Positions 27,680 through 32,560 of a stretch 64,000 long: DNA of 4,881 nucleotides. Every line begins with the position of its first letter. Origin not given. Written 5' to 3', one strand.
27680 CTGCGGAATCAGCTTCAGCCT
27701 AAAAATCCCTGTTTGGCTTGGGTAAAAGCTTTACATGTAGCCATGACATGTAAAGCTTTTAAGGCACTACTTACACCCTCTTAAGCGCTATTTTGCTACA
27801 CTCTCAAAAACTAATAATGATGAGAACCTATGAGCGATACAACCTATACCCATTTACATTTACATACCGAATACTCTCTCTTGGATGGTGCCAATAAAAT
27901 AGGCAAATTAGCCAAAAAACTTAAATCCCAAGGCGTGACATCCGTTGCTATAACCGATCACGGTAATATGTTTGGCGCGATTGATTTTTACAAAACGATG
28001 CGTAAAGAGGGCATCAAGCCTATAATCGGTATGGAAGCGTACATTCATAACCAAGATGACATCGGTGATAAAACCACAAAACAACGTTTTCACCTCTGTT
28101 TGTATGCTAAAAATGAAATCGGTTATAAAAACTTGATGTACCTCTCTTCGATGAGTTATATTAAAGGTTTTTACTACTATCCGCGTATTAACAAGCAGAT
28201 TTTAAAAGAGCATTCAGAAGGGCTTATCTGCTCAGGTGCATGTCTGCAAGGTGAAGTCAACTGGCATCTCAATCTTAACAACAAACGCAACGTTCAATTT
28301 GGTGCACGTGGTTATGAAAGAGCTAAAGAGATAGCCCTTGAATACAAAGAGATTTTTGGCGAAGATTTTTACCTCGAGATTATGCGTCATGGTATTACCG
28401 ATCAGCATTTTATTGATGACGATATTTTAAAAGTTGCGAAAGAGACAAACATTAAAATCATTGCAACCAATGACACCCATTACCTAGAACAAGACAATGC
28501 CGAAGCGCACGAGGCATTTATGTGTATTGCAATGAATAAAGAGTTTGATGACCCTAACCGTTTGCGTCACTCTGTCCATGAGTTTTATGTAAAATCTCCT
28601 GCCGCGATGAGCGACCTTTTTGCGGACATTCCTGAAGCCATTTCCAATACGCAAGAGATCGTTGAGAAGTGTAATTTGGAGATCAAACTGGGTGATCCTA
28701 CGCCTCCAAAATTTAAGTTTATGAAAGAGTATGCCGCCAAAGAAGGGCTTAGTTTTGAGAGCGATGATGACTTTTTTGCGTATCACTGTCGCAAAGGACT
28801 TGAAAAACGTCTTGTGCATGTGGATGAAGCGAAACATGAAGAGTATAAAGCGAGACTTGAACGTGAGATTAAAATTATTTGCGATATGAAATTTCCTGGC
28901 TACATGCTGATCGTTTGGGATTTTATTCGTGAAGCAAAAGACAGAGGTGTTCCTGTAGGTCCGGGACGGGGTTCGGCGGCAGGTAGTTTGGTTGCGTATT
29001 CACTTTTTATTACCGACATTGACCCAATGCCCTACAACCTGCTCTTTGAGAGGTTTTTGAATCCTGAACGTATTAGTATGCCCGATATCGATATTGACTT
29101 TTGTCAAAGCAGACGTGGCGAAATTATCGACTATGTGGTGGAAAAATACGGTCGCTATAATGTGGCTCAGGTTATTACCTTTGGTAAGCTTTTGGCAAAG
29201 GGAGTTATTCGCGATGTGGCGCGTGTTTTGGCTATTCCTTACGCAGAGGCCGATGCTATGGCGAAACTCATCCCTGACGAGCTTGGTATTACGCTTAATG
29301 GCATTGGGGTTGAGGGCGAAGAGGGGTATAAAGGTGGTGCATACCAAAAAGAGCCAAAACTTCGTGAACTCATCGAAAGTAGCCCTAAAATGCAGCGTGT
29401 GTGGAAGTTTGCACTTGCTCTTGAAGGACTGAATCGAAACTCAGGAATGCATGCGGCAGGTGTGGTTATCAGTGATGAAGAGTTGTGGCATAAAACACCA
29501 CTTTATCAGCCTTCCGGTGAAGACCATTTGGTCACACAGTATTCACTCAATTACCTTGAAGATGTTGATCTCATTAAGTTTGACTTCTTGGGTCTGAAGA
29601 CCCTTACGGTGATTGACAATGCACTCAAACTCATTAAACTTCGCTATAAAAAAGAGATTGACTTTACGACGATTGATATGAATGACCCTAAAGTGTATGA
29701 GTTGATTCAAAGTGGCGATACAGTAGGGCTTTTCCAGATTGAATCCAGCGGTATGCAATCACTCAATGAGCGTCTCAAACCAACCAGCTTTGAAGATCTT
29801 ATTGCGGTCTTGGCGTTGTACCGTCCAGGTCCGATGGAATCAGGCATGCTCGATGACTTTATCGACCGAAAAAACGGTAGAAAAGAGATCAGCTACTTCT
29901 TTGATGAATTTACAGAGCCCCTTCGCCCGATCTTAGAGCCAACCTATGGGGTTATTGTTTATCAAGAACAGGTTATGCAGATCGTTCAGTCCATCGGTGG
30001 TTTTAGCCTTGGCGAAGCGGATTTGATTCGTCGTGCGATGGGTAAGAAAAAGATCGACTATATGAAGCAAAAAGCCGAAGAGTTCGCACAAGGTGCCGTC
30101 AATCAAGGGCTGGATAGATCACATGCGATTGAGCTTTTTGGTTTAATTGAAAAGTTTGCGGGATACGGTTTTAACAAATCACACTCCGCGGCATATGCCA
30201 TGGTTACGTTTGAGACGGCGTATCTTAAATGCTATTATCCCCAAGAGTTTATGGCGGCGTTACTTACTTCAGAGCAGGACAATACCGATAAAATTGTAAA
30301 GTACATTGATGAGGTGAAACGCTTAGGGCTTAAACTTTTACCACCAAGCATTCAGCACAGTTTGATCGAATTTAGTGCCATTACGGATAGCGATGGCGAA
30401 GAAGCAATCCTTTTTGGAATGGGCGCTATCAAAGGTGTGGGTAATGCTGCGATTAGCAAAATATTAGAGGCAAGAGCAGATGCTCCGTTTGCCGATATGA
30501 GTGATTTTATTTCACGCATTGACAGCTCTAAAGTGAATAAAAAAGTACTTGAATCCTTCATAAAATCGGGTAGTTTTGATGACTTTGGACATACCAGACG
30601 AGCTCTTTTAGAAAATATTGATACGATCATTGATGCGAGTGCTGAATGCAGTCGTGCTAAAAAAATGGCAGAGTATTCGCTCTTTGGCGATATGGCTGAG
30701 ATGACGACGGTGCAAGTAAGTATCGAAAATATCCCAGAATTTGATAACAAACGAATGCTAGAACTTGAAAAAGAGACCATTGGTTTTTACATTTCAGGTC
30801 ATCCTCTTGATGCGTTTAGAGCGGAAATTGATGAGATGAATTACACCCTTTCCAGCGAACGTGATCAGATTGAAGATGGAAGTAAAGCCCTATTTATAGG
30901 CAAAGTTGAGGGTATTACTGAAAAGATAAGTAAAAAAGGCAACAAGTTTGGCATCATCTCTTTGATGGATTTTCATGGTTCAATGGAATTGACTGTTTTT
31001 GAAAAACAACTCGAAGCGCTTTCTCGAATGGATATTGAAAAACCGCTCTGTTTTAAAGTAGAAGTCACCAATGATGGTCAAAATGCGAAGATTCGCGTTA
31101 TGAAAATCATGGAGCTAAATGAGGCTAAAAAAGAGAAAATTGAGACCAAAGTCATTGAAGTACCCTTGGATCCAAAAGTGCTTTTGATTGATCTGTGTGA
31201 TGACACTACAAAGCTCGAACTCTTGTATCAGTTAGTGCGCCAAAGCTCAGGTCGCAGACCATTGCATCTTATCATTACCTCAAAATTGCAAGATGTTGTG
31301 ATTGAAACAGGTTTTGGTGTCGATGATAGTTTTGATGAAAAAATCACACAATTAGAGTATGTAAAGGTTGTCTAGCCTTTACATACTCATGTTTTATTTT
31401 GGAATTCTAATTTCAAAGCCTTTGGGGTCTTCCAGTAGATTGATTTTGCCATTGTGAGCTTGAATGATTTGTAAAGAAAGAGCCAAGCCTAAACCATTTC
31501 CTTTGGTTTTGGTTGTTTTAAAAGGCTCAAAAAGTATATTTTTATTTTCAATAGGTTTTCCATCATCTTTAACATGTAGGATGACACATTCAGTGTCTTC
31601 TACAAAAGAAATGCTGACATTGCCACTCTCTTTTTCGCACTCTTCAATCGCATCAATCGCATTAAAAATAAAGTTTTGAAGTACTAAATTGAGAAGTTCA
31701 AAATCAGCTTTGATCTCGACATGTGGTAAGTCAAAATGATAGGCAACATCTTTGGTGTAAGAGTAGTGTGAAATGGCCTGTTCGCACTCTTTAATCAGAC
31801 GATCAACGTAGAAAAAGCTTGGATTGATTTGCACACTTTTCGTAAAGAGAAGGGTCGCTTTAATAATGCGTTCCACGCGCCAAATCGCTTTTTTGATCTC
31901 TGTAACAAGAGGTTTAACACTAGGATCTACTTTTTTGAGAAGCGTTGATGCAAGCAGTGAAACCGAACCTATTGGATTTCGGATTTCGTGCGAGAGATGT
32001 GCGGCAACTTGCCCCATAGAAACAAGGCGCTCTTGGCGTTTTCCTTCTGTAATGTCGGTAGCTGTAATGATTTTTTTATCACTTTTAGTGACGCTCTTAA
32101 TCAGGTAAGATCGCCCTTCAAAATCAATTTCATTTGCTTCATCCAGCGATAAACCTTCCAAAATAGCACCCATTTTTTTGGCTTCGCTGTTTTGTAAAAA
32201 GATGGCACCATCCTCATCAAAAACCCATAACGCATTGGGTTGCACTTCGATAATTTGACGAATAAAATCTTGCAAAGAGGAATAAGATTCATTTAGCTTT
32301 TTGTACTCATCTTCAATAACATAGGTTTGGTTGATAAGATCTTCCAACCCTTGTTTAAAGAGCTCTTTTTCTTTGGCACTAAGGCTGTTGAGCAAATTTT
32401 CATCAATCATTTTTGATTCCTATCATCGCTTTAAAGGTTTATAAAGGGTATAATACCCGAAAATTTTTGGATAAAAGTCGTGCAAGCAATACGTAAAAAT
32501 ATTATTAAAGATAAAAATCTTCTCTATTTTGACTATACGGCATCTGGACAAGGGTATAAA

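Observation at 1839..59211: Strongly over-represented palindrome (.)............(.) in intergenic gaps and inside genes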

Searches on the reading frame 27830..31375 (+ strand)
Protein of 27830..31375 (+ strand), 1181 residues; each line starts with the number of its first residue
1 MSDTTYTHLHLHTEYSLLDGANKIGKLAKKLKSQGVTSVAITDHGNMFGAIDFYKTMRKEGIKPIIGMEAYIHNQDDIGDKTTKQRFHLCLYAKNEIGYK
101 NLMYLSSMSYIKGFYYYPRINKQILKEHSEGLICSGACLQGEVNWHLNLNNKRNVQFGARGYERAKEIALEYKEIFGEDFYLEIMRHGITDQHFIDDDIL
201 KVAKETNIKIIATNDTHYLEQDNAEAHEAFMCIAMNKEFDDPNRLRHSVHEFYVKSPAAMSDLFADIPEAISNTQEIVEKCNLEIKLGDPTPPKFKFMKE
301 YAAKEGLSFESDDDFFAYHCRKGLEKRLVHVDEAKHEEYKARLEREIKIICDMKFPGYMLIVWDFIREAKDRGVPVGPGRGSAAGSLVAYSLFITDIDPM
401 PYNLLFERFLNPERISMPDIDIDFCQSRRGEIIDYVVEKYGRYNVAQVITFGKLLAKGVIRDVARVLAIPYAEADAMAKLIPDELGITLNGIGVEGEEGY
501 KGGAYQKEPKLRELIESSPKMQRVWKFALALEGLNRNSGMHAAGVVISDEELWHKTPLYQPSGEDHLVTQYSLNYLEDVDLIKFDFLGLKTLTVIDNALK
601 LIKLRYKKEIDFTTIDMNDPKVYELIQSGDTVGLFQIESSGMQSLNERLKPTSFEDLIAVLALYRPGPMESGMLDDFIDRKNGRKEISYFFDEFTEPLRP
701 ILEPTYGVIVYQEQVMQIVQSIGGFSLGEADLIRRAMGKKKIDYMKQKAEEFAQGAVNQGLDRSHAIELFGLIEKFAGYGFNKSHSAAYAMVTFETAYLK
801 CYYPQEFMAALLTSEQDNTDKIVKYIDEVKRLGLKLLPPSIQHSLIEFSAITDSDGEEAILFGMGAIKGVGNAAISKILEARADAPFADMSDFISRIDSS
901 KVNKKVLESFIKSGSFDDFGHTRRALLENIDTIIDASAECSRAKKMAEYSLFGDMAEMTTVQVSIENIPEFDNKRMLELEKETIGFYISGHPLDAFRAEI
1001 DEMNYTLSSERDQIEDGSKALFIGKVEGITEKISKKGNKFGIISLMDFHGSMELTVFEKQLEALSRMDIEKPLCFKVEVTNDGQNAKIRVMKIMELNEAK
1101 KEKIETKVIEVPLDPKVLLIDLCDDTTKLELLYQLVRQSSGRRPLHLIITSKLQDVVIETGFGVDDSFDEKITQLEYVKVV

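Call 9: search_protein_families(library=ncbifam, proteins=[window:27830-31375:+], max_evalue=0.00001)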
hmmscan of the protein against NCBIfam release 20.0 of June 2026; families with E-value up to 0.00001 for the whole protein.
window:27830-31375:+ (1181 aa): 13 families
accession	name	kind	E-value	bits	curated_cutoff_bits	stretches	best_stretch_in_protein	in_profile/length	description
NF004226.0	PRK05673.1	equivalog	0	1560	1002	1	2-1163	2-1123/1146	DNA polymerase III subunit alpha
TIGR00594.1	polc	superfamily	0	1392.7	434.35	1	6-1057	1-1022/1022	DNA polymerase III subunit alpha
NF005298.0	PRK06826.1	equivalog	0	1252.4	1260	1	4-1166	3-1131/1151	DNA polymerase III subunit alpha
NF005617.0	PRK07374.1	equivalog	0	1016.2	1653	1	6-1085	3-1069/1170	DNA polymerase III subunit alpha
NF005377.0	PRK06920.1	equivalog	5e-282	938.5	1806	1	5-1103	2-1032/1108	DNA polymerase III subunit alpha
NF007079.0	PRK09532.1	equivalog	7.3e-218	725.9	1525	1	6-783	3-778/876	DNA polymerase III subunit alpha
NF005516.0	PRK07135.1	equivalog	6.5e-202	673.3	1084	2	265-1085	189-963/974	DNA polymerase III DnaE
NF004550.0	PRK05898.1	equivalog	6.3e-197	656.8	1182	2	191-1071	118-952/971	DNA polymerase III subunit alpha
NF005582.0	PRK07279.1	equivalog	3e-185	618.2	1279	2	192-1108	132-973/1033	DNA polymerase III subunit alpha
NF004225.0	PRK05672.1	subfamily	3.3e-170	568.4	939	1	4-1063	4-998/1047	error-prone DNA polymerase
NF005616.0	PRK07373.1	equivalog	5.5e-65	219.7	646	1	776-1067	33-330/449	DNA polymerase III subunit alpha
NF001688.0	PRK00448.1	equivalog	5.9e-54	183.2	873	2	83-401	611-914/1445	PolC-type DNA polymerase III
TIGR01405.1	polC_Gram_pos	equivalog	5.7e-52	176.7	1043.45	2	82-401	376-679/1211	DNA polymerase III subunit alpha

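Call 11: find_related_loci(query=window:27830-31375:+, collection=genome_contigs, flank=10000)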
Query window:27830-31375:+ (1181 aa) in genome_contigs; peptide patterns used: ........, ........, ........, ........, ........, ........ (x = any residue, [..] = any of these).
110 stretches matched a pattern; 86 encode a relative of the query (tblastn E <= 1e-3); the best 80 are kept; 78 distinct loci.
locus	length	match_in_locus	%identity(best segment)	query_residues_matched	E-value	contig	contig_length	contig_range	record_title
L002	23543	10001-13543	96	1-1181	0e+0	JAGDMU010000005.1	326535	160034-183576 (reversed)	MAG: Proteobacteria bacterium isolate CTSoil_042 scaffold_29, whole genome shotgun sequence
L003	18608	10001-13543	95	1-1181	0e+0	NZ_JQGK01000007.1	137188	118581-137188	Sulfurospirillum sp. SCADC contig_206, whole genome shotgun sequence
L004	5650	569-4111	93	1-1181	0e+0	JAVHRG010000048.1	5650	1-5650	MAG: Sulfurospirillum sp. isolate WB_39_10 NODE_14793_length_5650_cov_5.359964, whole genome shotgun sequence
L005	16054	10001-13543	88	1-1181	0e+0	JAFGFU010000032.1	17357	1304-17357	MAG: Campylobacterales bacterium isolate Zod_Metabat.1333 k87_11914940, whole genome shotgun sequence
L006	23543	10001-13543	88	1-1181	0e+0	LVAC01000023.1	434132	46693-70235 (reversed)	MAG: Campylobacterales bacterium Epsilon_01 _contig_7774, whole genome shotgun sequence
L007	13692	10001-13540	89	1-1180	0e+0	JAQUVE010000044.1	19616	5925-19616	MAG: Sulfurospirillaceae bacterium isolate STD2_16 NODE_10134_length_19616_cov_3.263687_Sandtown_D2, whole genome shotgu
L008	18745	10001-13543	88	1-1181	0e+0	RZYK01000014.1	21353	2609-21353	MAG: Epsilonproteobacteria bacterium isolate INTA.AUR.011 contig-100_963, whole genome shotgun sequence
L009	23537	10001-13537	83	1-1180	0e+0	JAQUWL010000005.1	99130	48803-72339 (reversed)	MAG: Sulfurospirillaceae bacterium isolate STD2_19 NODE_644_length_99130_cov_4.442350_Sandtown_D2, whole genome shotgun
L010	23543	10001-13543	95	1-1181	0e+0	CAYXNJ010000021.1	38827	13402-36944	MAG TPA_asm: uncultured Sulfurospirillum sp. isolate SRP167436_co1_15 genome assembly, contig: NODE_1395_length_38827_co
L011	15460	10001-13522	76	6-1180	0e+0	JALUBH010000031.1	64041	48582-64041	MAG: Campylobacteraceae bacterium isolate S142_metabat2_scaf2bin.002 S142_NODE_39_length_64041_cov_17.969506, whole geno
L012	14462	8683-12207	76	6-1181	0e+0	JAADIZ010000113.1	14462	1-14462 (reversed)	MAG: Campylobacterota bacterium isolate M_MetaBat.86 contig-127_6653, whole genome shotgun sequence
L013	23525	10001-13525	76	6-1181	0e+0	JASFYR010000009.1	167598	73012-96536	MAG: Sulfurospirillum sp. isolate MAY_MAG_00004 ALL_000000000006, whole genome shotgun sequence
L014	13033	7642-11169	76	6-1180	0e+0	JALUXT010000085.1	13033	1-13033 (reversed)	MAG: Campylobacteraceae bacterium isolate 131-447_metabat2_scaf2bin.030 131-447_scaffold_2716_c1, whole genome shotgun s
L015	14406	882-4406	76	6-1181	0e+0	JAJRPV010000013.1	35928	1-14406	MAG: Campylobacterales bacterium isolate Dive100_bin10.109 k141_169309, whole genome shotgun sequence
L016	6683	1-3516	76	9-1181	0e+0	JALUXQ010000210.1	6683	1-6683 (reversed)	MAG: Campylobacteraceae bacterium isolate 131-447_metabat2_scaf2bin.022 131-447_scaffold_6836_c1, whole genome shotgun s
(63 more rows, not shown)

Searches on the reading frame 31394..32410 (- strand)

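Call 30: search_protein_families(library=pfam, proteins=[window:31394-32410:-], max_evalue=0.001)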
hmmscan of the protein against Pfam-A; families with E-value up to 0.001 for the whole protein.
window:31394-32410:- (338 aa): 3 families
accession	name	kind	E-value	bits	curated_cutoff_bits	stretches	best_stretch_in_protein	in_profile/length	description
PF02518.31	HATPase_c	-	6.8e-15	55.9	26.4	1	238-335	4-104/111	Histidine kinase-, DNA gyrase B-, and HSP90-like ATPase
PF00512.31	HisKA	-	8.9e-11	42.1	26.9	1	132-191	2-62/66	His Kinase A (phospho-acceptor) domain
PF14501.12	HATPase_c_5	-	2.5e-07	31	22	1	242-336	8-99/102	GHKL domain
